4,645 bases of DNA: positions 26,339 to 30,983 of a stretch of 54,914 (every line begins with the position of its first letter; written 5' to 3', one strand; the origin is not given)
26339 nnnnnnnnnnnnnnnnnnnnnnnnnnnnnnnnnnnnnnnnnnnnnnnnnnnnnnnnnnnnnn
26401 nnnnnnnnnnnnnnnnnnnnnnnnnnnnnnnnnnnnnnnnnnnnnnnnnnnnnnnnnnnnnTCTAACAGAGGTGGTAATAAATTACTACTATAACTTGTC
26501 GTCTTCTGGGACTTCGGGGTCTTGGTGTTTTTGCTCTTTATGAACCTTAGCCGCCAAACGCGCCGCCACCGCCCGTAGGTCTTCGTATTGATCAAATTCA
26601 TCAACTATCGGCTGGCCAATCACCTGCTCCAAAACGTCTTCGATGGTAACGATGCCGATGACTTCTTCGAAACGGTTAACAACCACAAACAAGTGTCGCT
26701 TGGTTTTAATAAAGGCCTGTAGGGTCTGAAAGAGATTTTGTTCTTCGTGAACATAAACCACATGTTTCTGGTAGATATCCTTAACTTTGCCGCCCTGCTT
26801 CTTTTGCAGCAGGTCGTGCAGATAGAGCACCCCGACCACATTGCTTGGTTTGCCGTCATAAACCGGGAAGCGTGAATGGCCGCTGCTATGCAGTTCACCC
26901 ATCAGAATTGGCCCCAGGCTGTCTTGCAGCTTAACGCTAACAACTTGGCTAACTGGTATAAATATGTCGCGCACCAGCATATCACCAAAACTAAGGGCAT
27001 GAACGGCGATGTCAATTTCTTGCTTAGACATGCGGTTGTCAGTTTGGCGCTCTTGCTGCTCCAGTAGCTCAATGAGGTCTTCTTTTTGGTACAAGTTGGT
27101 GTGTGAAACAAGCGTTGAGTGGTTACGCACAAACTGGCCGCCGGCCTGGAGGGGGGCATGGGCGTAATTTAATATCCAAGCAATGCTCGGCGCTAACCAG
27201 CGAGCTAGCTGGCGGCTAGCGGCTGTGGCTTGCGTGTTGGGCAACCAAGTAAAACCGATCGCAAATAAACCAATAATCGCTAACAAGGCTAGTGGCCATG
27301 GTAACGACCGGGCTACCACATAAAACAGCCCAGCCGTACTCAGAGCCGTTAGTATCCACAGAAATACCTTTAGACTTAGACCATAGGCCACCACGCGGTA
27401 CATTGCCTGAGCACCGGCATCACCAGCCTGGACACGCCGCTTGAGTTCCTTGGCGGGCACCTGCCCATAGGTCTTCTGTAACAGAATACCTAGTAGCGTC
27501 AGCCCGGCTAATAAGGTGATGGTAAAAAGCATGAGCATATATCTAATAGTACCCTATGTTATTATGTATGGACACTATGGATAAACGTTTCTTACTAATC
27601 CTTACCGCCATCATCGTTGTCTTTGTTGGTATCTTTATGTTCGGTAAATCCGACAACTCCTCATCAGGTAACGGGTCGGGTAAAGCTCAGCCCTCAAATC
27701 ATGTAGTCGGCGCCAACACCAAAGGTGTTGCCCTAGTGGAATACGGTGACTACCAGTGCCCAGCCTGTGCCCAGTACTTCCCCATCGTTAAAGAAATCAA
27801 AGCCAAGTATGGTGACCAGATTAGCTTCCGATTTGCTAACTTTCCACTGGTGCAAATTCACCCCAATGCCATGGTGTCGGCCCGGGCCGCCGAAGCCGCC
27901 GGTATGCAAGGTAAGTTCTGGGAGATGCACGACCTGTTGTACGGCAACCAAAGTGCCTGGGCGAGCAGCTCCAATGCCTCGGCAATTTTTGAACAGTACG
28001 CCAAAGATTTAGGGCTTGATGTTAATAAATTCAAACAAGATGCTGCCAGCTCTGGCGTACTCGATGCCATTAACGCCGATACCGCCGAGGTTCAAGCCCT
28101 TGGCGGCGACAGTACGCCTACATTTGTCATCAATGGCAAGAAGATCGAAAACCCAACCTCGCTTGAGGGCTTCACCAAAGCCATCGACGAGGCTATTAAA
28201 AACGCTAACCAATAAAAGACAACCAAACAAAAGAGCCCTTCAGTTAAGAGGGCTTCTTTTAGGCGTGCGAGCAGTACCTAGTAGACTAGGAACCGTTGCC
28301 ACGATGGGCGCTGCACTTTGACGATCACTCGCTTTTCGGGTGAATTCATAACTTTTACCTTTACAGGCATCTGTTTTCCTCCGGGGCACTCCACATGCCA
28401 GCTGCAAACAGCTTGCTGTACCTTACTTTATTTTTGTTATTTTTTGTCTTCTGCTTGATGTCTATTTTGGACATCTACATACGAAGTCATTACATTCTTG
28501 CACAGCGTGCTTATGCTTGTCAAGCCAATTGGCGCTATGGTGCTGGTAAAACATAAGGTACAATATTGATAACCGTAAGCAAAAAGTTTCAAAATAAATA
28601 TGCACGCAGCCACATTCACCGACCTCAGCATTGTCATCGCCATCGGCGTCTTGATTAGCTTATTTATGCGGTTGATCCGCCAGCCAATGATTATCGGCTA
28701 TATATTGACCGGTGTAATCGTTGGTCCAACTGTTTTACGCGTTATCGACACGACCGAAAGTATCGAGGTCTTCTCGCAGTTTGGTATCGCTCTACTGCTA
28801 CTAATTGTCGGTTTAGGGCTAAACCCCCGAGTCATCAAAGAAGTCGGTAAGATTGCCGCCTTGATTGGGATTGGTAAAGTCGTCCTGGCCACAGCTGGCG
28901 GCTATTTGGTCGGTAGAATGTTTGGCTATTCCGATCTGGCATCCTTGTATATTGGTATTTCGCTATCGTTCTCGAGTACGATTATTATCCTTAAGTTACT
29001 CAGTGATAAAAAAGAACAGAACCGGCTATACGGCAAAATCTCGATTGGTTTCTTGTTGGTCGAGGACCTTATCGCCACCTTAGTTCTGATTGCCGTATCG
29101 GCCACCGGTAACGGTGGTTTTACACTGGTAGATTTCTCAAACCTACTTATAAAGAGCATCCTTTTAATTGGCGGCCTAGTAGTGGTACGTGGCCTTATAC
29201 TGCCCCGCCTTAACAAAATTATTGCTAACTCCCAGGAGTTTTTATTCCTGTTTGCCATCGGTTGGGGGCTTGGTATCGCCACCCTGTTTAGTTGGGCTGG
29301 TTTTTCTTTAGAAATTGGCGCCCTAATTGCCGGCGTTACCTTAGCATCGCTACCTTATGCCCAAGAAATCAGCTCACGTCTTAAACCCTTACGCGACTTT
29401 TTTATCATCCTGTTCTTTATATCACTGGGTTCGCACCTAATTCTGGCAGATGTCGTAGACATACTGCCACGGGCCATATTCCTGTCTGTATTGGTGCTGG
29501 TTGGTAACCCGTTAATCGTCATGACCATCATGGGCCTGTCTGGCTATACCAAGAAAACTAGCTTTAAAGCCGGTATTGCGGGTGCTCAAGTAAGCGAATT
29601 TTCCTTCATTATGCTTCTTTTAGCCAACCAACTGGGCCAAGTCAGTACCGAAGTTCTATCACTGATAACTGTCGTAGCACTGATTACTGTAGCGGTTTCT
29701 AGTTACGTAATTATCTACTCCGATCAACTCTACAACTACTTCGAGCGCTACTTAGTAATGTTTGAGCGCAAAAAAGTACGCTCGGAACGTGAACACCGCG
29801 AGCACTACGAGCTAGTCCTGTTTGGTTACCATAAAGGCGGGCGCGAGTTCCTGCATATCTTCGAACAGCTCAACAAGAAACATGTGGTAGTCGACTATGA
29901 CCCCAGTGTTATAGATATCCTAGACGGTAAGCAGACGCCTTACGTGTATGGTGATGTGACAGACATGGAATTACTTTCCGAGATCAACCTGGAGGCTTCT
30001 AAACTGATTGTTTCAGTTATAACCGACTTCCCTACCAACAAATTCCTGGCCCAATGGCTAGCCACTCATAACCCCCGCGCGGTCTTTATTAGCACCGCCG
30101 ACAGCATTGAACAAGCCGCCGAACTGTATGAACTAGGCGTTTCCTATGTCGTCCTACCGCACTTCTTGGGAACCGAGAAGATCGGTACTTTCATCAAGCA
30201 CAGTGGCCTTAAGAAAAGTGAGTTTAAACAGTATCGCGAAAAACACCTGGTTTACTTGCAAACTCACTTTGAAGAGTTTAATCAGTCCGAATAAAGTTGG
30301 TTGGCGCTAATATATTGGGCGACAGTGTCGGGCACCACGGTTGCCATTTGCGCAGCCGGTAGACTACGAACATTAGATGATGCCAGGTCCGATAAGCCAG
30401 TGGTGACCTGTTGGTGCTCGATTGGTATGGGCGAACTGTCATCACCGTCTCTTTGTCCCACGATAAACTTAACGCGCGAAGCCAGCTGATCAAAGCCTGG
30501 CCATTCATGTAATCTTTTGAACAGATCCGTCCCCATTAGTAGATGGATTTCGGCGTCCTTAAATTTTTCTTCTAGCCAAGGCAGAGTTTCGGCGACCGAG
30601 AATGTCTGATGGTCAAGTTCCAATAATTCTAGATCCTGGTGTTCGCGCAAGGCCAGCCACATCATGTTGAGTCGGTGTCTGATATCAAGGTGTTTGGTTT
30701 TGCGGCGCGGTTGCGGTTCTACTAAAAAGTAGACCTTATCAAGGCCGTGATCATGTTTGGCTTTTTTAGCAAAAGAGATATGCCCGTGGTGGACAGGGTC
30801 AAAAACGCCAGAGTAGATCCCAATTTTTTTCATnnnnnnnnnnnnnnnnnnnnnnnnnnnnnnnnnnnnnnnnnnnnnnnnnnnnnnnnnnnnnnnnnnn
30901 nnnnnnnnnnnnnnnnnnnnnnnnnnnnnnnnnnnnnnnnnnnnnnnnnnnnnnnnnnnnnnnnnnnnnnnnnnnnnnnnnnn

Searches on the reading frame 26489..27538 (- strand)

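Call 24: search_protein_families(library=pfam, proteins=[window:26489-27538:-], max_evalue=0.00001)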
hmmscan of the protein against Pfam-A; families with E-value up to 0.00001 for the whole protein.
window:26489-27538:- (349 aa): 1 family
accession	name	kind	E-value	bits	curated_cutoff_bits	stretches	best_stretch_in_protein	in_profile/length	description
PF00571.33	CBS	-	2e-15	57.3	24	1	252-306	1-55/57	CBS domain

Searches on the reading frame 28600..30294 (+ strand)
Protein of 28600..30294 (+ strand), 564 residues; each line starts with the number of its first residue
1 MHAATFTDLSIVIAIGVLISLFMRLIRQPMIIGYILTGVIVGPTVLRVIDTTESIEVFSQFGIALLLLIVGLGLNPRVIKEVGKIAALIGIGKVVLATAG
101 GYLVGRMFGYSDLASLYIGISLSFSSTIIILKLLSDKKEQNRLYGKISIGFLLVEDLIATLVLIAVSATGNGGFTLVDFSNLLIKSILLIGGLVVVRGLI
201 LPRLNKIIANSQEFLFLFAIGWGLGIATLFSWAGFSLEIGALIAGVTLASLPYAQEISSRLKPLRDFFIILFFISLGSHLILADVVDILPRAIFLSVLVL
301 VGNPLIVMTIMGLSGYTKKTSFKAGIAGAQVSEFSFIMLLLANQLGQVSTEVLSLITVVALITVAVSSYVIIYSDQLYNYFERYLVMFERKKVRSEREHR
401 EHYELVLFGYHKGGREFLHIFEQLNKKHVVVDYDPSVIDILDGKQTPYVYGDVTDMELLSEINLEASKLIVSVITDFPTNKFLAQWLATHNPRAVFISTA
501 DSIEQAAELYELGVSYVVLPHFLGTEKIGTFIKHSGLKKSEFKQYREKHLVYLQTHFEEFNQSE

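Call 5: search_protein_families(library=pfam, proteins=[window:28600-30294:+], max_evalue=0.1)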
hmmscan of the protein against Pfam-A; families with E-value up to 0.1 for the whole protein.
window:28600-30294:+ (564 aa): 2 families
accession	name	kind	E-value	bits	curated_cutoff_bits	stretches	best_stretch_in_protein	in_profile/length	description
PF00999.27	Na_H_Exchanger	-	6.3e-53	180.4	26.2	1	13-368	3-366/375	Sodium/hydrogen exchanger, transmembrane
PF02254.24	TrkA_N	-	2.7e-15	57.2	23.8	1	406-520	2-116/116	TrkA-N domain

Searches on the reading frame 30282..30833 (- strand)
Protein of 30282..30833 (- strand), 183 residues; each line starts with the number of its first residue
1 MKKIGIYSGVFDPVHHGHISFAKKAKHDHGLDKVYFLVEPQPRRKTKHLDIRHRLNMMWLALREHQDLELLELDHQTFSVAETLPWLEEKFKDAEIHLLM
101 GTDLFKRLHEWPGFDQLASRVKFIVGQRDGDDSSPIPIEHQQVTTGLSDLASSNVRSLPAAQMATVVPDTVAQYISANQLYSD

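Call 5: search_protein_families(library=pfam, proteins=[window:30282-30833:-], max_evalue=0.1)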
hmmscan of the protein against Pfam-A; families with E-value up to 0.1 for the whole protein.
window:30282-30833:- (183 aa): 2 families
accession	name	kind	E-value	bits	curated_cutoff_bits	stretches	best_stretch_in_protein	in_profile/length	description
PF01467.32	CTP_transf_like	-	7.5e-14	52.5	21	1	6-140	1-114/133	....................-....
PF06574.18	FAD_syn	-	0.012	15.9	27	1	9-51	13-58/158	FAD synthetase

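Call 6: search_protein_families(library=ncbifam, proteins=[window:30282-30833:-], max_evalue=0.1)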
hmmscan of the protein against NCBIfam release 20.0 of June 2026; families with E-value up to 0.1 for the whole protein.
window:30282-30833:- (183 aa): 17 families
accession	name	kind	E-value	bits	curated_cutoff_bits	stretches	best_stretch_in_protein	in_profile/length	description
NF005519.0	PRK07152.1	equivalog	5.3e-34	117.7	315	1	2-182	1-185/361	nicotinate-nucleotide adenylyltransferase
TIGR00482.1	TIGR00482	equivalog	8e-29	101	112.45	1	6-181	1-194/194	nicotinate (nicotinamide) nucleotide adenylyltransferase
NF000841.0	PRK00071.1-4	equivalog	1.6e-28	99.8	197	1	1-182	6-193/194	nicotinate-nucleotide adenylyltransferase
NF000840.1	PRK00071.1-3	equivalog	1e-26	93.6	150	1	1-182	5-199/201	nicotinate-nucleotide adenylyltransferase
NF000839.0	PRK00071.1-1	equivalog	5.9e-22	78.7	187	1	5-142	9-151/219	nicotinate-nucleotide adenylyltransferase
NF000843.0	PRK00071.2-2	equivalog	2.7e-17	63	240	1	2-134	12-147/212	nicotinate-nucleotide adenylyltransferase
NF005410.0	PRK06973.1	equivalog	1.6e-15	57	214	1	2-134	22-162/243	nicotinate-nucleotide adenylyltransferase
NF000842.0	PRK00071.2-1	equivalog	1.5e-11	44.3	167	1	2-182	2-185/191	nicotinate-nucleotide adenylyltransferase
NF000845.0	PRK00071.2-4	equivalog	4.5e-11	42.5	210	1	3-132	9-141/197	nicotinate-nucleotide adenylyltransferase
NF000846.0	PRK00071.2-5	equivalog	2.6e-10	40.1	329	1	3-128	20-148/210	nicotinate-nucleotide adenylyltransferase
TIGR01510.1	coaD_prev_kdtB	equivalog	1.6e-07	31.5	103.3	1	5-73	2-67/155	pantetheine-phosphate adenylyltransferase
TIGR00125.1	cyt_tran_rel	domain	1.8e-06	28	27.7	1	4-27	1-24/65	adenylyltransferase/cytidyltransferase family protein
TIGR01526.1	nadR_NMN_Atrans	equivalog_domain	1.7e-05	24.2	341.15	1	2-179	1-141/325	nicotinamide-nucleotide adenylyltransferase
TIGR00083.1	ribF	equivalog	0.00051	19.5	184.35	1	9-50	5-49/290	riboflavin biosynthesis protein RibF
TIGR02199.1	rfaE_dom_II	equivalog_domain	0.0053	16.6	181.5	1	2-27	11-36/144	D-glycero-beta-D-manno-heptose 1-phosphate adenylyltransferase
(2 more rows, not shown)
